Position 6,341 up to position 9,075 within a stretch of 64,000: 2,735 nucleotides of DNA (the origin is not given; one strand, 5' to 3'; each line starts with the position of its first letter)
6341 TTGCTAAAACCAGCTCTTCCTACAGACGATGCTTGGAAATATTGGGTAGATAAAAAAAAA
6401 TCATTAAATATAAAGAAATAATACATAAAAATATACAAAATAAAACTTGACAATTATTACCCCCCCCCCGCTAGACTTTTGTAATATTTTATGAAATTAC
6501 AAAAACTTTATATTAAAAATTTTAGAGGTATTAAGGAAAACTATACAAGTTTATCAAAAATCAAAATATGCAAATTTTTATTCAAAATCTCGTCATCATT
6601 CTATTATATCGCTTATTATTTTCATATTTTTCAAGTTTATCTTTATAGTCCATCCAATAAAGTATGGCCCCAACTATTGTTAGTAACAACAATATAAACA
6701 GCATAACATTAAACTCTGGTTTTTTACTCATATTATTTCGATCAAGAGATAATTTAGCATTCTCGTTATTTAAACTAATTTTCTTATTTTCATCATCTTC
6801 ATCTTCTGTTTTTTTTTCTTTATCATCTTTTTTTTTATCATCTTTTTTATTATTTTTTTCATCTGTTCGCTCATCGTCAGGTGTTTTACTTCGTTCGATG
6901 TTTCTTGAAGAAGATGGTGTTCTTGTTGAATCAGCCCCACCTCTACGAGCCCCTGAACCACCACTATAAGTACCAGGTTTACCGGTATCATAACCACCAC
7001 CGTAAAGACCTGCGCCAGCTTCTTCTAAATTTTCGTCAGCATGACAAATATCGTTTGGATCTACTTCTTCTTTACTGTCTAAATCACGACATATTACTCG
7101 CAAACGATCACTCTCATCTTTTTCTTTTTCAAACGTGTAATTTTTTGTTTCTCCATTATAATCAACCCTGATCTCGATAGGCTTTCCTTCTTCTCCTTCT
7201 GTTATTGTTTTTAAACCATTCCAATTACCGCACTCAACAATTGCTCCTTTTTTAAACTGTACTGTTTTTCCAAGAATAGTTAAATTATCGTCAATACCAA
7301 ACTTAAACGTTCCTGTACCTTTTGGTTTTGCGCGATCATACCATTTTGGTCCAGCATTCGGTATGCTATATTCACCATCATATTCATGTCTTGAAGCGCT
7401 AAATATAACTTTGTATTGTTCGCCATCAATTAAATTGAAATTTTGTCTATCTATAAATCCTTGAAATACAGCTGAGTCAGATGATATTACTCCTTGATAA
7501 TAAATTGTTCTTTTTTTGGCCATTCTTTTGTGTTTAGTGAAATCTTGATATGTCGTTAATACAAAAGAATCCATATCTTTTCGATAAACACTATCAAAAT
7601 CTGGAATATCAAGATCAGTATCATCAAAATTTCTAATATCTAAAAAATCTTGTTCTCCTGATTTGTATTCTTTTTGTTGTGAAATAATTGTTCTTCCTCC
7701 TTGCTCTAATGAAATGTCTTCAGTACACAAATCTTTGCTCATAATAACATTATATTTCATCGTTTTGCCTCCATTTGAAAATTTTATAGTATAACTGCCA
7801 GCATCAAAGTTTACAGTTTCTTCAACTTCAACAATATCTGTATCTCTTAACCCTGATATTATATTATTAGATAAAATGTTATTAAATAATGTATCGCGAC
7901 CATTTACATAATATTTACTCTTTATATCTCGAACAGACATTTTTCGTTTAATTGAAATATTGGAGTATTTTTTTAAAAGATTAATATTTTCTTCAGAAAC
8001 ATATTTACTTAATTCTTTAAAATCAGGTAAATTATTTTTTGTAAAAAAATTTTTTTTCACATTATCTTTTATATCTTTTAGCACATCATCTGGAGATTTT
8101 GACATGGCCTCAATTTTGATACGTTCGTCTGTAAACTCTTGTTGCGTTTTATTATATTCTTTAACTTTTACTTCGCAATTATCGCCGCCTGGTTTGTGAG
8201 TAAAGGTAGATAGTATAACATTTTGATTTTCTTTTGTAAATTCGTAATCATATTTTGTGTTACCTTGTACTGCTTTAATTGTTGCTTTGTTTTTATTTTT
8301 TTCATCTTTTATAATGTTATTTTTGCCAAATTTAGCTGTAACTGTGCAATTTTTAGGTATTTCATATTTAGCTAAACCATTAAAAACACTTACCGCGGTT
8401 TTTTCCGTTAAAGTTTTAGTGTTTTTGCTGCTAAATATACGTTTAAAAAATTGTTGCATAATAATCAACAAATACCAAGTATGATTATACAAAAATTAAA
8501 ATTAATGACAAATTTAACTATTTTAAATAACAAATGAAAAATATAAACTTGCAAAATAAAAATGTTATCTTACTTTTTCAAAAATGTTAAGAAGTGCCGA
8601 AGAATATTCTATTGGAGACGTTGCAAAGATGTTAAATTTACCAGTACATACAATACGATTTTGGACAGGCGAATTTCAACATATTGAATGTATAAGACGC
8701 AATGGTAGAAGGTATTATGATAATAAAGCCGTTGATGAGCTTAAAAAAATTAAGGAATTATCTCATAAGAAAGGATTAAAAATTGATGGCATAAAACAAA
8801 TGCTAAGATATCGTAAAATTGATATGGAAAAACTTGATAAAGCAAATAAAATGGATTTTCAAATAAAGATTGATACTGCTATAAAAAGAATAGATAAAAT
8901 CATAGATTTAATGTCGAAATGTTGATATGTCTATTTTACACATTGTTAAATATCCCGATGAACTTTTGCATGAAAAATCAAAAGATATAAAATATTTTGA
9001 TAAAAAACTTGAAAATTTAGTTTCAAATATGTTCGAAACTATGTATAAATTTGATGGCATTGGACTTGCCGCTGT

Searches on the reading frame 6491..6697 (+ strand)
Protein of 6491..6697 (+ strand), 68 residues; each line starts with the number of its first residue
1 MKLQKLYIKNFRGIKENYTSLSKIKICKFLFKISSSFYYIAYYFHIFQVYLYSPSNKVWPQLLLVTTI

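Call 46: search_protein_families(library=padloc, proteins=[window:6491-6697:+], max_evalue=0.01)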
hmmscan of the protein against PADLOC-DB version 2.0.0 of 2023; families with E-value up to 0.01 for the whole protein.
window:6491-6697:+ (68 aa): 1 family
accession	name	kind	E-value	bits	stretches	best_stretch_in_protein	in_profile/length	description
PDLC02979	AriA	-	0.0066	14.3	1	1-23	1-23/373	-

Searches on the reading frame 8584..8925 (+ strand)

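Call 8: search_protein_families(library=pfam, proteins=[window:8584-8925:+], max_evalue=0.01)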
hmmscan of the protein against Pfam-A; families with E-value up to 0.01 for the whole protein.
window:8584-8925:+ (113 aa): 3 families
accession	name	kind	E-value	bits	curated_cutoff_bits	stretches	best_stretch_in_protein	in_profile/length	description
PF13411.12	MerR_1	-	1.1e-19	70.7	21.6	1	8-75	1-67/69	MerR HTH family regulatory protein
PF00376.29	MerR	-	9.2e-08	32.2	28.2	1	9-45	1-38/38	MerR family regulatory protein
PF12728.13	HTH_17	-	2e-05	25.2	27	1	8-53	2-46/51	Helix-turn-helix domain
